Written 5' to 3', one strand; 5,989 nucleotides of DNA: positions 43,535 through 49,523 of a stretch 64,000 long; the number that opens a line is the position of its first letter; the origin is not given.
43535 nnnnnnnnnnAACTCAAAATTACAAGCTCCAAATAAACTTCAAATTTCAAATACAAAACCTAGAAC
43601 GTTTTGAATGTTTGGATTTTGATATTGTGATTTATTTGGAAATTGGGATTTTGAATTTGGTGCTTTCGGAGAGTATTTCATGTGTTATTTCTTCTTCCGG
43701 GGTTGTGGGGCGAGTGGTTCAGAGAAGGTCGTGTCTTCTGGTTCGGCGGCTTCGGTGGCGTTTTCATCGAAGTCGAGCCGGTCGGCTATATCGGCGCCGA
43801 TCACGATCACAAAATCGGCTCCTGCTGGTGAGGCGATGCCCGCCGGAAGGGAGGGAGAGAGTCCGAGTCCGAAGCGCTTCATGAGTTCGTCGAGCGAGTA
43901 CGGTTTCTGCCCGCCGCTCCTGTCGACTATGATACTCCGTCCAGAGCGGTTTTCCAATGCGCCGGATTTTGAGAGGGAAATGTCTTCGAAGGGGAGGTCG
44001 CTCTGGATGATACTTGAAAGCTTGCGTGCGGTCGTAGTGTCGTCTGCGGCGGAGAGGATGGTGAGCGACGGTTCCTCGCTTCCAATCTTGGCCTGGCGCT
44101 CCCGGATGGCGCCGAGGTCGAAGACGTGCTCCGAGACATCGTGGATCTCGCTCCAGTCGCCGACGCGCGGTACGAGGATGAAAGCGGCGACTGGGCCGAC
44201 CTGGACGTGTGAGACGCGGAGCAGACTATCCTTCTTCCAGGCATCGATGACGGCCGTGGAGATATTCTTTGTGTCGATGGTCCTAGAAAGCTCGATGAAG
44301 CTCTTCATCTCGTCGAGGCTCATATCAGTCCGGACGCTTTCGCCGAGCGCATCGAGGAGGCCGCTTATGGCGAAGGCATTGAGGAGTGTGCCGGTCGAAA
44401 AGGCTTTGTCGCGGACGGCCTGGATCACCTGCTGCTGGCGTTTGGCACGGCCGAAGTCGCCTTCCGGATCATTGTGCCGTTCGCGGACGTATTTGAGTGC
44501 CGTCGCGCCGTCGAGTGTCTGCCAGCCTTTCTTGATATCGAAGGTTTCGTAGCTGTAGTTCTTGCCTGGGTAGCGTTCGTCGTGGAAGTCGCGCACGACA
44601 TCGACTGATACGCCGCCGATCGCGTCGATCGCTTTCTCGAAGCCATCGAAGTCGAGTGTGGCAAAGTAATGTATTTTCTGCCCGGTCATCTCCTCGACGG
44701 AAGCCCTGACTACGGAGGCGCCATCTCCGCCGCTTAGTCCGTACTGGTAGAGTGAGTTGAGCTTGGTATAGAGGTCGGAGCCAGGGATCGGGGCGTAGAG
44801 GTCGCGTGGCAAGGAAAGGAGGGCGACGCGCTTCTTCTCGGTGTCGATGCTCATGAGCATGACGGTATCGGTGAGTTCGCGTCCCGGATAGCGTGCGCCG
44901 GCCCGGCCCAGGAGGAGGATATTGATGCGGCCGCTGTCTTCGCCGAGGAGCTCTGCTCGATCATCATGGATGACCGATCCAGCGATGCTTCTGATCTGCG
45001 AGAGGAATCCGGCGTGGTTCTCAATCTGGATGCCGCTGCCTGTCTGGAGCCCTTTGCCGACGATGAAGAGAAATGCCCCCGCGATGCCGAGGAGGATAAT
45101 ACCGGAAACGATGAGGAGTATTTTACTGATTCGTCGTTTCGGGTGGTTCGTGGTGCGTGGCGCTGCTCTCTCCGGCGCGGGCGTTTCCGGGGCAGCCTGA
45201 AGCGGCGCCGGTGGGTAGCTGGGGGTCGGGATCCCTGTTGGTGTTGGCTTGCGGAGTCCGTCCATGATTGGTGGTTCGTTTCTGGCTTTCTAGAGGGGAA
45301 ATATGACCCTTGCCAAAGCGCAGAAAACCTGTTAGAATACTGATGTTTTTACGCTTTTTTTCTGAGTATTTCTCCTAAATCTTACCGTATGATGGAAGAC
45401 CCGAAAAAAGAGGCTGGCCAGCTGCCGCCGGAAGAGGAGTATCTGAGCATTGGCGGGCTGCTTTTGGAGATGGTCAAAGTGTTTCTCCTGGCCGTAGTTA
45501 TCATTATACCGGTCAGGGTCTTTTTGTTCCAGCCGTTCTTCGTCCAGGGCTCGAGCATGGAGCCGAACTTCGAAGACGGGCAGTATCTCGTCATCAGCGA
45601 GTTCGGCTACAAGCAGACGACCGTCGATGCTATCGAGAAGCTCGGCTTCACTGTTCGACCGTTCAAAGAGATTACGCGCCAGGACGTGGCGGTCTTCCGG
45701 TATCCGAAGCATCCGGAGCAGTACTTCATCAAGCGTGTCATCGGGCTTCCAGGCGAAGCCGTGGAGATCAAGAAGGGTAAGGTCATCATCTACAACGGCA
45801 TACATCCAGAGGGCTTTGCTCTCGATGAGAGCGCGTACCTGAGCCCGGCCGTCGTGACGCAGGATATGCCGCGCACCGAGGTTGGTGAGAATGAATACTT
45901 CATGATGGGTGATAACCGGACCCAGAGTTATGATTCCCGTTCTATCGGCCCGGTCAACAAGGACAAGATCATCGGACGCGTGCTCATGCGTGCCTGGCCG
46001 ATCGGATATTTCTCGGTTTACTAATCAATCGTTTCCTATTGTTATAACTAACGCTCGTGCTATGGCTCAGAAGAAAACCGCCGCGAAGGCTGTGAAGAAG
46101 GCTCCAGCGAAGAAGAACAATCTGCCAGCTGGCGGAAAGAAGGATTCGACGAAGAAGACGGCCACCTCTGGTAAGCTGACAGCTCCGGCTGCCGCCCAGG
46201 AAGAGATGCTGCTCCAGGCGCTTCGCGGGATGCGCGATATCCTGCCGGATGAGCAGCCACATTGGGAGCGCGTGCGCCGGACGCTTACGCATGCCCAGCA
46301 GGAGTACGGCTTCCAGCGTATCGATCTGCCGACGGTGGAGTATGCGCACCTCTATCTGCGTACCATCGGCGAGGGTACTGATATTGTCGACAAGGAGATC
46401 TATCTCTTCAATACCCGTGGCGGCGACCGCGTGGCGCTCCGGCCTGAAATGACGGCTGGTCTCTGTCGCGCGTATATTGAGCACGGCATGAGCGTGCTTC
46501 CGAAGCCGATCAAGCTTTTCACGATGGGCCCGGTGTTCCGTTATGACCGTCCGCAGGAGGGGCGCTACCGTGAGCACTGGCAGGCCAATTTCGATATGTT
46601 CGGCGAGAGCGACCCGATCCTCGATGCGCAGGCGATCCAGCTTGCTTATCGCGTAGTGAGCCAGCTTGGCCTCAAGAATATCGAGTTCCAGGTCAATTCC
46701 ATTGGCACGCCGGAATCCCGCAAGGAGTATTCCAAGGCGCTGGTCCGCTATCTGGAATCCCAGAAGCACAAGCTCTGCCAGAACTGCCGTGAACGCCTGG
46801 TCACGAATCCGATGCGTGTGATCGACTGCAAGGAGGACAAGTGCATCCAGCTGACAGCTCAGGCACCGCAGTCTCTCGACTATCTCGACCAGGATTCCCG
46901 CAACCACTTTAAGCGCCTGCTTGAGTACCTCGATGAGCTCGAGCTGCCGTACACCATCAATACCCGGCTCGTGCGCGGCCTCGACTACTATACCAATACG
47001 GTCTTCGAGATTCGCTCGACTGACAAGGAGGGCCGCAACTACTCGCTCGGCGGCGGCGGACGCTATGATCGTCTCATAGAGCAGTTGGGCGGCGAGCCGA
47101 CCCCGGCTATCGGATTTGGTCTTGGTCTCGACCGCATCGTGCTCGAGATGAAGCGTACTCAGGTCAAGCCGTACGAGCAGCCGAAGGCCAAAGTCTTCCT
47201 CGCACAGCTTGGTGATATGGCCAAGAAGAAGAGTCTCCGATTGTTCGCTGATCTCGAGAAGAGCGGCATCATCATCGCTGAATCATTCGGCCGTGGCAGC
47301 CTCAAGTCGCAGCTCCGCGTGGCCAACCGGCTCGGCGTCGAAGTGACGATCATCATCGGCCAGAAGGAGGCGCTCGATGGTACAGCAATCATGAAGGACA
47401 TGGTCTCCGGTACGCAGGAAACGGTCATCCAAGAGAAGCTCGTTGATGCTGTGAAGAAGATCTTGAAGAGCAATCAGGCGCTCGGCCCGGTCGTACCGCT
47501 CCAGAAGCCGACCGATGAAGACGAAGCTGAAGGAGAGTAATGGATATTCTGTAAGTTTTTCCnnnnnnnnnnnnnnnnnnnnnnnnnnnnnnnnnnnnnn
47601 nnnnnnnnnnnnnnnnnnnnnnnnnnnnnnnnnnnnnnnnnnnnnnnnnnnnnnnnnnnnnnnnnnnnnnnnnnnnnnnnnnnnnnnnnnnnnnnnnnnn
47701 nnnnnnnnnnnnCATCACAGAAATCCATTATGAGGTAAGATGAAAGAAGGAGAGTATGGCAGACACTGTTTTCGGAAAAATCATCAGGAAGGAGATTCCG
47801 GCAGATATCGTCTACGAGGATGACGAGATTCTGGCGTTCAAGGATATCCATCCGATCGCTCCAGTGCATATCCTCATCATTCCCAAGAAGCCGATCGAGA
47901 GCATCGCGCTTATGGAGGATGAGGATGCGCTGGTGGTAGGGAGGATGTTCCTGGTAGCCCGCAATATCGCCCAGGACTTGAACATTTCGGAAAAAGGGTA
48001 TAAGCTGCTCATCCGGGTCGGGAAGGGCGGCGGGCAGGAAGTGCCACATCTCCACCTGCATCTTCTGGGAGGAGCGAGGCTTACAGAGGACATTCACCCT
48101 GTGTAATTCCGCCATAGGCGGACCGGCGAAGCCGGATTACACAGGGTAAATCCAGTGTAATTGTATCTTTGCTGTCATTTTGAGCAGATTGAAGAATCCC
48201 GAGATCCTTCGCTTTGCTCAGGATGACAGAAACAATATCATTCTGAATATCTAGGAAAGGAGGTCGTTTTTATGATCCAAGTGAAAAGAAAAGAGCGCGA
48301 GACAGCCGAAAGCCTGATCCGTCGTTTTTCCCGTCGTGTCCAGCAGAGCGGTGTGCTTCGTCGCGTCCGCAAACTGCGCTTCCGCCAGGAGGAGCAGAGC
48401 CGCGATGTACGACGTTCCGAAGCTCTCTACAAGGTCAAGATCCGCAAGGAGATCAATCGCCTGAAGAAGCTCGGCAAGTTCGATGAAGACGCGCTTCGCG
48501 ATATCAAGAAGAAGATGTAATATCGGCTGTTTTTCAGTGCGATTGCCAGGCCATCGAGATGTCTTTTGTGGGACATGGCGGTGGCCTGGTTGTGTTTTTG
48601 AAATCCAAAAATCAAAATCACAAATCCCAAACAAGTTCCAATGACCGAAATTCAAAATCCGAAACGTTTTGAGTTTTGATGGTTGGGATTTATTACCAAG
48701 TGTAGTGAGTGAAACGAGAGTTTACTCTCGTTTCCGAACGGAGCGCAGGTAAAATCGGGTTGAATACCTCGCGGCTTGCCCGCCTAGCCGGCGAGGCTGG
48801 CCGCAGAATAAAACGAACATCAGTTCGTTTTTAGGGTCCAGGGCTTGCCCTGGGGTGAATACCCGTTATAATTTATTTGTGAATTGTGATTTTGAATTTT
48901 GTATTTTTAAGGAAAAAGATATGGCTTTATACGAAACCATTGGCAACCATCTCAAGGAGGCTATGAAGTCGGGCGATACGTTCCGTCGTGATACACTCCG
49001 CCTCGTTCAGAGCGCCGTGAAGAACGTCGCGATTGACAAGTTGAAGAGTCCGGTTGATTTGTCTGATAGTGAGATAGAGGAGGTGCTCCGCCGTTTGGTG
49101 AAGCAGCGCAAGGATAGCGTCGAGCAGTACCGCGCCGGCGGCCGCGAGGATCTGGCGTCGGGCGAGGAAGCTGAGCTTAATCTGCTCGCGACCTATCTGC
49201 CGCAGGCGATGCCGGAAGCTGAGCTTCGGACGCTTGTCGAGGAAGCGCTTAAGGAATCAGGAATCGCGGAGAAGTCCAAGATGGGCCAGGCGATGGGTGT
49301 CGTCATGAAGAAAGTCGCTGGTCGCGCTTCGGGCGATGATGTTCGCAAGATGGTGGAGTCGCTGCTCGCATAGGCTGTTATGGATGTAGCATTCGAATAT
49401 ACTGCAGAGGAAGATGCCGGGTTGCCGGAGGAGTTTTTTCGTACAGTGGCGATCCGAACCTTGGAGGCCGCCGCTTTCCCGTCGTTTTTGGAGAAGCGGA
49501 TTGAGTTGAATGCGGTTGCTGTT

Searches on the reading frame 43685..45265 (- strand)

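Call 87: search_protein_families(library=pfam, proteins=[window:43685-45265:-], max_evalue=0.00001)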
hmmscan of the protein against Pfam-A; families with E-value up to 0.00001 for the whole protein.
window:43685-45265:- (526 aa): 1 family
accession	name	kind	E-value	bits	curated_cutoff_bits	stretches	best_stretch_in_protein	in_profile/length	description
PF03816.19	LytR_cpsA_psr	-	1.1e-42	146.2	24.6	1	132-288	2-148/150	LytR_cpsA_psr family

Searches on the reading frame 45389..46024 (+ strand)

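Call 88: search_protein_families(library=pfam, proteins=[window:45389-46024:+], max_evalue=0.00001)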
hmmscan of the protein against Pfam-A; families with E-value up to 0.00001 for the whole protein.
window:45389-46024:+ (211 aa): 1 family
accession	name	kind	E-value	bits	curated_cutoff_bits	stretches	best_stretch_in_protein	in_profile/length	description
PF10502.14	Peptidase_S26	-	6.1e-44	150.4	22.9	1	26-203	2-168/168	Signal peptidase, peptidase S26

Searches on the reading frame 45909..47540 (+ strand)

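Call 88: search_protein_families(library=pfam, proteins=[window:45909-47540:+], max_evalue=0.00001)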
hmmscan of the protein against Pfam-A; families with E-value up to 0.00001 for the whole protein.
window:45909-47540:+ (543 aa): 3 families
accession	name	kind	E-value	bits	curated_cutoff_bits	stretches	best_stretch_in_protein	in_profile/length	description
PF13393.11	tRNA-synt_His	-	4.9e-38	131.6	25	1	107-410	1-308/308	Histidyl-tRNA synthetase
PF00587.30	tRNA-synt_2b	-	2.5e-09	37.9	29.3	1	165-297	1-141/179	tRNA synthetase class II core domain (G, H, P, S and T)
PF03129.25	HGTP_anticodon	-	1.8e-07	31.7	21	1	429-517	2-93/94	Anticodon binding domain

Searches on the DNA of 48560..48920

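Call 77: search_rna_families(source=window, start=48560, end=48920, threshold=evalue, max_evalue=1)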
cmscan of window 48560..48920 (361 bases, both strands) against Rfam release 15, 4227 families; matches with E-value up to 1: 1.
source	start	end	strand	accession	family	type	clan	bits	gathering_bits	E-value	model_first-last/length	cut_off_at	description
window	48633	48691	+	RF03743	MIR7696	Gene; miRNA;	-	19.5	83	0.36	1-88/88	no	MIR7696 microRNA precursor family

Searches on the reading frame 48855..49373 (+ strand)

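Call 88: search_protein_families(library=pfam, proteins=[window:48855-49373:+], max_evalue=0.00001)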
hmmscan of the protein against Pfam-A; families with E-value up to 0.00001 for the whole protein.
window:48855-49373:+ (172 aa): 2 families
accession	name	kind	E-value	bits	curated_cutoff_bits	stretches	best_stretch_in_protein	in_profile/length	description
PF09424.15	YqeY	-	2.5e-43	148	27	1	27-171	2-143/143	Yqey-like protein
PF02637.23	GatB_Yqey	-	1.1e-06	29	27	0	116-171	86-148/148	GatB domain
